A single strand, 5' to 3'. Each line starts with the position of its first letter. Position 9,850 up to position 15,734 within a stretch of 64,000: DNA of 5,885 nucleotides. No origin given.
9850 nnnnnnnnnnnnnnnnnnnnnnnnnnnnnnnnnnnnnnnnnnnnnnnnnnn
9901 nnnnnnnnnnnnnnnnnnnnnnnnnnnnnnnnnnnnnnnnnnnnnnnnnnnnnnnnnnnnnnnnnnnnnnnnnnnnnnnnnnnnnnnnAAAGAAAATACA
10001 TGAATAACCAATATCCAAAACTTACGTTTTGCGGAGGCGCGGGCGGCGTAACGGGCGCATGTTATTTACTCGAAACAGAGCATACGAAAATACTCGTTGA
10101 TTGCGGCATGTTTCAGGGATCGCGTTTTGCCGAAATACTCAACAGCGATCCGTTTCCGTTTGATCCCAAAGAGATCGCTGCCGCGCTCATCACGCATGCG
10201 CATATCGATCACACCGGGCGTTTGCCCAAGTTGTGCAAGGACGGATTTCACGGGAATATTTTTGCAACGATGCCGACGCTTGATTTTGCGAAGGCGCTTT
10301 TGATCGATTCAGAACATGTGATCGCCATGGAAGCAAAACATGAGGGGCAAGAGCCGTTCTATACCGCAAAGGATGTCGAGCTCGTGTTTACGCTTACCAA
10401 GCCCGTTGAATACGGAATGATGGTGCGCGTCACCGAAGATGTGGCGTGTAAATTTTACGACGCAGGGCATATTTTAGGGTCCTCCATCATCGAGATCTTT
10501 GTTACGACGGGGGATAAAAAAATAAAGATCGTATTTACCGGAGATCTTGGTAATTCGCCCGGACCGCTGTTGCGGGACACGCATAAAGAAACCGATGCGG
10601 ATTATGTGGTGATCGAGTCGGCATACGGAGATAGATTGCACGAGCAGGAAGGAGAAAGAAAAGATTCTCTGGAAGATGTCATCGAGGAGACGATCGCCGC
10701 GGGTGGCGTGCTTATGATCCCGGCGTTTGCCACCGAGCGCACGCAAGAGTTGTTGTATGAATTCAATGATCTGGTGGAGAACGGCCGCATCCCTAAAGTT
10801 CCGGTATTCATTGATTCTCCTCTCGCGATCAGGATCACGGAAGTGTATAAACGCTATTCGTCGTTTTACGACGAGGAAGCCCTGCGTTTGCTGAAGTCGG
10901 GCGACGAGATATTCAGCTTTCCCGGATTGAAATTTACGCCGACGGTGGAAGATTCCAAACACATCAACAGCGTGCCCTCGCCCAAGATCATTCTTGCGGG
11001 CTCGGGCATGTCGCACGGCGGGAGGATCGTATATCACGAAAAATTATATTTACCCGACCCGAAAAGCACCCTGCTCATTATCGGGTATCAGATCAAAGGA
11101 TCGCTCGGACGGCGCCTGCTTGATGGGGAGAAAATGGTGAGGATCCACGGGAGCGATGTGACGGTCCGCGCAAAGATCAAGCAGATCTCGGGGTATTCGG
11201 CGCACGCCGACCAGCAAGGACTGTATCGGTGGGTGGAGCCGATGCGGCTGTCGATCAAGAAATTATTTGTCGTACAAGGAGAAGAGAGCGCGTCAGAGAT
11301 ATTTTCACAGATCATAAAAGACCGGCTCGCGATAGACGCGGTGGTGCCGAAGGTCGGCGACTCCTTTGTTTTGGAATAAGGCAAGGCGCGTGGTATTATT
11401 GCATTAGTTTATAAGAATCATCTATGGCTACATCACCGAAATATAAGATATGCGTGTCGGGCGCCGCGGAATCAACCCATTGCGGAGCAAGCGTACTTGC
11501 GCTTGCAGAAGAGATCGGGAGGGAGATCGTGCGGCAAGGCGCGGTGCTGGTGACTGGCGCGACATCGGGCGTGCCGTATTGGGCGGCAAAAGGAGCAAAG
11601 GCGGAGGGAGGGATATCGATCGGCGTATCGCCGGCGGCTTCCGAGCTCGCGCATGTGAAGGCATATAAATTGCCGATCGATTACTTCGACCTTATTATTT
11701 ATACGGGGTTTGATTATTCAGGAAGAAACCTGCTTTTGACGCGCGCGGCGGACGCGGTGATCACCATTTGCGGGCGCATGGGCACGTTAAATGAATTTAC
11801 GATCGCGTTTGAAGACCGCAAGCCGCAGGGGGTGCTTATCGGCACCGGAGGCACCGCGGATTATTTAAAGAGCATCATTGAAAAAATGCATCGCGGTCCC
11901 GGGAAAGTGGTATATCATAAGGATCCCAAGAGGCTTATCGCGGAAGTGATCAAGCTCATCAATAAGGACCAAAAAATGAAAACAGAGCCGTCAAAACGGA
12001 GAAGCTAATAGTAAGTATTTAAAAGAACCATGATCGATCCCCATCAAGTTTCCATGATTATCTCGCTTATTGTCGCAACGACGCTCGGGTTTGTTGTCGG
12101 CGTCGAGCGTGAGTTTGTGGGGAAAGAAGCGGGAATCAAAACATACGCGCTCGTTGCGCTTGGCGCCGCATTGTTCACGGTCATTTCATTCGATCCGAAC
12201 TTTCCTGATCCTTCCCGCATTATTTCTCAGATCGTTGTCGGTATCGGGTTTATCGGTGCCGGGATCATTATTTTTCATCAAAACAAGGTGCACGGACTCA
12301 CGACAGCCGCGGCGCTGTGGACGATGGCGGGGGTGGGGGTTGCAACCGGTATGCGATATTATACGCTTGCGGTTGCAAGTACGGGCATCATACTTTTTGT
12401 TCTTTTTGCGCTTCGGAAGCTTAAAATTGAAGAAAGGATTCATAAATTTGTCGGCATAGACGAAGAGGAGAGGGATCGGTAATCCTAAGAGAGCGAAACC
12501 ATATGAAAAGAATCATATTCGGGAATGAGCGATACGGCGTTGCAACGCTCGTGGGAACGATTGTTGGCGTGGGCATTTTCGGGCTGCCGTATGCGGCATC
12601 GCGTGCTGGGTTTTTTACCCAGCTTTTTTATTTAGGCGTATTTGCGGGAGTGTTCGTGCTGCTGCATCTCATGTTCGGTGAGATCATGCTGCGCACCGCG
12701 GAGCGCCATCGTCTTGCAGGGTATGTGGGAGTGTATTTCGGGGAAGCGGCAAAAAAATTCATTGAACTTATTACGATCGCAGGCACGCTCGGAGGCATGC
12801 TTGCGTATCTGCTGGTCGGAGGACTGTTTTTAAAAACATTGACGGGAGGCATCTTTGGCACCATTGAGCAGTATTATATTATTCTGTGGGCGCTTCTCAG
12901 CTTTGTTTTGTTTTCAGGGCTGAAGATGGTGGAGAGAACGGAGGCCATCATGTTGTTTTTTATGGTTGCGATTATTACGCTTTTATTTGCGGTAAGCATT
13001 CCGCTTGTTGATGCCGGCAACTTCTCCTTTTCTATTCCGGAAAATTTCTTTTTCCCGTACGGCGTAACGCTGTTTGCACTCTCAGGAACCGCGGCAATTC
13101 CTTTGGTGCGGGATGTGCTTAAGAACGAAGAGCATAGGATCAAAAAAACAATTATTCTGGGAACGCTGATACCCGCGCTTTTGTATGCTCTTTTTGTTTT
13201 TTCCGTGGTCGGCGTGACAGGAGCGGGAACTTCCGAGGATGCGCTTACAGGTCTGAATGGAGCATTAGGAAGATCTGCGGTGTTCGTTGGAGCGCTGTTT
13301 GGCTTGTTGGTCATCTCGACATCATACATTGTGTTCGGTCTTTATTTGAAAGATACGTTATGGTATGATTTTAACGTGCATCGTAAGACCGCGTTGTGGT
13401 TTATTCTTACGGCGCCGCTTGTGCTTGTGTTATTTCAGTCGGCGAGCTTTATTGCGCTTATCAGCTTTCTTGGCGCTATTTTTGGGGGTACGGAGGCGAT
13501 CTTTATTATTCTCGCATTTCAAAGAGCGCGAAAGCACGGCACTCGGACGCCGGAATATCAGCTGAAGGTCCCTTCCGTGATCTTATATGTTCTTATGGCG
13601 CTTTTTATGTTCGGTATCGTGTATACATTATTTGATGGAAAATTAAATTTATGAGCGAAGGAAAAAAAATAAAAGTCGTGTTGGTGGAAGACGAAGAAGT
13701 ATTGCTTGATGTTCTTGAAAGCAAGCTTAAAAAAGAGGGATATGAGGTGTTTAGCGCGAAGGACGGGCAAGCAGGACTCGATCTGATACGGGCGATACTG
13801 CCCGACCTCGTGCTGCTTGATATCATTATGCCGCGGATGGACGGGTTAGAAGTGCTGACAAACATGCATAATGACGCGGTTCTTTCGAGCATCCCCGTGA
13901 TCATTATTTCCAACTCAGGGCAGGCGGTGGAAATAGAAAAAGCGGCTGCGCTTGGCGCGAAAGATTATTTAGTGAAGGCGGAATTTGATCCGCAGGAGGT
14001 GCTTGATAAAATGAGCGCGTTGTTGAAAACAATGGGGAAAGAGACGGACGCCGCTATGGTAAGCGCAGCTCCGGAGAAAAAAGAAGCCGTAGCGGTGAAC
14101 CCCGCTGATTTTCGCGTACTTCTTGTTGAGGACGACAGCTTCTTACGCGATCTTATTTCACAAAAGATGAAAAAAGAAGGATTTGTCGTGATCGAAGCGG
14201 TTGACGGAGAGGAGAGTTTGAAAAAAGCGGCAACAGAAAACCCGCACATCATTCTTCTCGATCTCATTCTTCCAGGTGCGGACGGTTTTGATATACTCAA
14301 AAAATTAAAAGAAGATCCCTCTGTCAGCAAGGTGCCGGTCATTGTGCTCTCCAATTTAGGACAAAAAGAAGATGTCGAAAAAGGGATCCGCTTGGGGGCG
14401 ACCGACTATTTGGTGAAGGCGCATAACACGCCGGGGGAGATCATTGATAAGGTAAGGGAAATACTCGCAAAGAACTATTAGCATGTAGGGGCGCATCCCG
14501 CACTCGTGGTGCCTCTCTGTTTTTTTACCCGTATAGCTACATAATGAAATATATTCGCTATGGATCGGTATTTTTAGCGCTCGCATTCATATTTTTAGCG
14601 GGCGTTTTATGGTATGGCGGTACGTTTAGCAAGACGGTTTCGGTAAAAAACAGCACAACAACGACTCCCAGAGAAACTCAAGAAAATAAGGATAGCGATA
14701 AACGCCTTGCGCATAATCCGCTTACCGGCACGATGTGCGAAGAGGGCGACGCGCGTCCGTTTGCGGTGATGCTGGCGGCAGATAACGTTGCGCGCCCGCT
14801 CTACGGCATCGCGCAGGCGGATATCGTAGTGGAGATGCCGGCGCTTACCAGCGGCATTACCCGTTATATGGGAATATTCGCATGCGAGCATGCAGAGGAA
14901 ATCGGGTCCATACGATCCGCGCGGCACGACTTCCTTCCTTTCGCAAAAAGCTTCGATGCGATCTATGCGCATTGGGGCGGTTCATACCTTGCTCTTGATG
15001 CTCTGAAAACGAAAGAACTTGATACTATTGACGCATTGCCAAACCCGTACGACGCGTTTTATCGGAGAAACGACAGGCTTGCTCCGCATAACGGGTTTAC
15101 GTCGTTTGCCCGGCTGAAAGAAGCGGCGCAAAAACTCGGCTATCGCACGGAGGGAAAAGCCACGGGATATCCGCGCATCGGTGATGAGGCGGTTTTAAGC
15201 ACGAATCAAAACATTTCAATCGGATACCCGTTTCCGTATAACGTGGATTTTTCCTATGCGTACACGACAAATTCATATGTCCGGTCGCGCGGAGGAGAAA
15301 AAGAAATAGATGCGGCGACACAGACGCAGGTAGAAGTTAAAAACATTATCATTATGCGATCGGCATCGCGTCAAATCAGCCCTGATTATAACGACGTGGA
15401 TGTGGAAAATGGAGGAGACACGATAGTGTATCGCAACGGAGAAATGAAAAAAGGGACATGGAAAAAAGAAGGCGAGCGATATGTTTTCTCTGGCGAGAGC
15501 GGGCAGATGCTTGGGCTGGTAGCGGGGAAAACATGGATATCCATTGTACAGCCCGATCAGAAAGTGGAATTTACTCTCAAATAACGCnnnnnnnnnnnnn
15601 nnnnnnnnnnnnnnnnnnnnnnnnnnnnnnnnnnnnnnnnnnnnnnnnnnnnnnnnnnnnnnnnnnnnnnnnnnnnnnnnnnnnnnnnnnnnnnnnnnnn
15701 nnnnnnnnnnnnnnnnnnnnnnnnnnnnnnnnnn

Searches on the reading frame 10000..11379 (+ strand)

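Call 7: search_protein_families(library=pfam, proteins=[window:10000-11379:+], max_evalue=0.0001)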
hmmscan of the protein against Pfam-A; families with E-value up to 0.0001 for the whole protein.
window:10000-11379:+ (459 aa): 5 families
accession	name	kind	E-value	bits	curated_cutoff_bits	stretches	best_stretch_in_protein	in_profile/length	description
PF10996.14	Beta-Casp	-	3.7e-35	121.5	27.7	1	248-373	1-120/120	Beta-Casp domain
PF07521.17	RMMBL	-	8.7e-14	51.7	21.6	1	387-450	2-63/63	Zn-dependent metallo-hydrolase RNA specificity domain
PF00753.33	Lactamase_B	-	3.5e-12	47.1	22.7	1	15-173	2-142/196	Metallo-beta-lactamase superfamily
PF16661.11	Lactamase_B_6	-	8.1e-12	45.3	27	1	23-169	1-150/193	Metallo-beta-lactamase superfamily domain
PF12706.13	Lactamase_B_2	-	7.8e-07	29.3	27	1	29-101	1-74/200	Beta-lactamase superfamily domain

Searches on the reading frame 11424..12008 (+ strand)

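Call 7: search_protein_families(library=pfam, proteins=[window:11424-12008:+], max_evalue=0.0001)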
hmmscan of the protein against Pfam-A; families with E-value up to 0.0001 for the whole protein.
window:11424-12008:+ (194 aa): 1 family
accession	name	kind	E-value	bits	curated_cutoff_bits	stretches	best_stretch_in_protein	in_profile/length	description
PF18306.6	LDcluster4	-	4.5e-35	120.9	26.3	1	6-171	1-150/151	SLOG cluster4 family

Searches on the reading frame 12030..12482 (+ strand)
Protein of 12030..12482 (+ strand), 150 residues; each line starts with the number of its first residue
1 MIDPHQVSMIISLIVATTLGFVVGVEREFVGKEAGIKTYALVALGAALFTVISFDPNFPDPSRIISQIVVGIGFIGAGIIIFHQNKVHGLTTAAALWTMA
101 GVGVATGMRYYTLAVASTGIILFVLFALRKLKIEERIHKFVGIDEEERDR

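Call 7: search_protein_families(library=pfam, proteins=[window:12030-12482:+], max_evalue=0.0001)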
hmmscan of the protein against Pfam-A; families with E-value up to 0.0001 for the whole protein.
window:12030-12482:+ (150 aa): 1 family
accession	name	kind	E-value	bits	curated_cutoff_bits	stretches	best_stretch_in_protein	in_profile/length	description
PF02308.21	MgtC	-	1.4e-36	125.9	31.4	1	13-132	1-119/121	MgtC family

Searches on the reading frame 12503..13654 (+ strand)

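Call 7: search_protein_families(library=pfam, proteins=[window:12503-13654:+], max_evalue=0.0001)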
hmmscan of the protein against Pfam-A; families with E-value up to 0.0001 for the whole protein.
window:12503-13654:+ (383 aa): 1 family
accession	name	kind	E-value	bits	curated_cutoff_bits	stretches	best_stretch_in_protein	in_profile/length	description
PF03222.19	Trp_Tyr_perm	-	2e-17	63.9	22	1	12-373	8-391/393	Tryptophan/tyrosine permease family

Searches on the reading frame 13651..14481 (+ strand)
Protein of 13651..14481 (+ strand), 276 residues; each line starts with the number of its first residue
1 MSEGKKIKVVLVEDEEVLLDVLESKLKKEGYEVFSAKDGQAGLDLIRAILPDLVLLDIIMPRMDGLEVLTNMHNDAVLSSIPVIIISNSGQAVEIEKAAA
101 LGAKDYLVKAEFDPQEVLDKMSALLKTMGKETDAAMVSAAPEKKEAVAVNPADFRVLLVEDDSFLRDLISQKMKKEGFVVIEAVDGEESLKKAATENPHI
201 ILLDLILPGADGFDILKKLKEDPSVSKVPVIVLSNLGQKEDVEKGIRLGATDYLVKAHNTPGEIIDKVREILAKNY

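Call 7: search_protein_families(library=pfam, proteins=[window:13651-14481:+], max_evalue=0.0001)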
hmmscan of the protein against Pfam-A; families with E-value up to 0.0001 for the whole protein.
window:13651-14481:+ (276 aa): 1 family
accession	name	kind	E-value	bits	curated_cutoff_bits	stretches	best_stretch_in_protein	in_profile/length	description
PF00072.30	Response_reg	-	5.4e-49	165.4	30.2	2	9-119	1-108/111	Response regulator receiver domain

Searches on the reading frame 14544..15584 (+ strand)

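Call 8: search_protein_families(library=pfam, proteins=[window:14544-15584:+], max_evalue=0.0001)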
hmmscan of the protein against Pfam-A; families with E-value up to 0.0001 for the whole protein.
window:14544-15584:+ (346 aa): 2 families
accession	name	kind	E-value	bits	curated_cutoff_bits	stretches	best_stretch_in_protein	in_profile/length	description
PF11258.13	DUF3048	-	2.5e-39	135.2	25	1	60-201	1-148/148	Protein of unknown function (DUF3048) N-terminal domain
PF17479.7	DUF3048_C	-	6.2e-21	75.3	25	1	232-332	9-114/114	Protein of unknown function (DUF3048) C-terminal domain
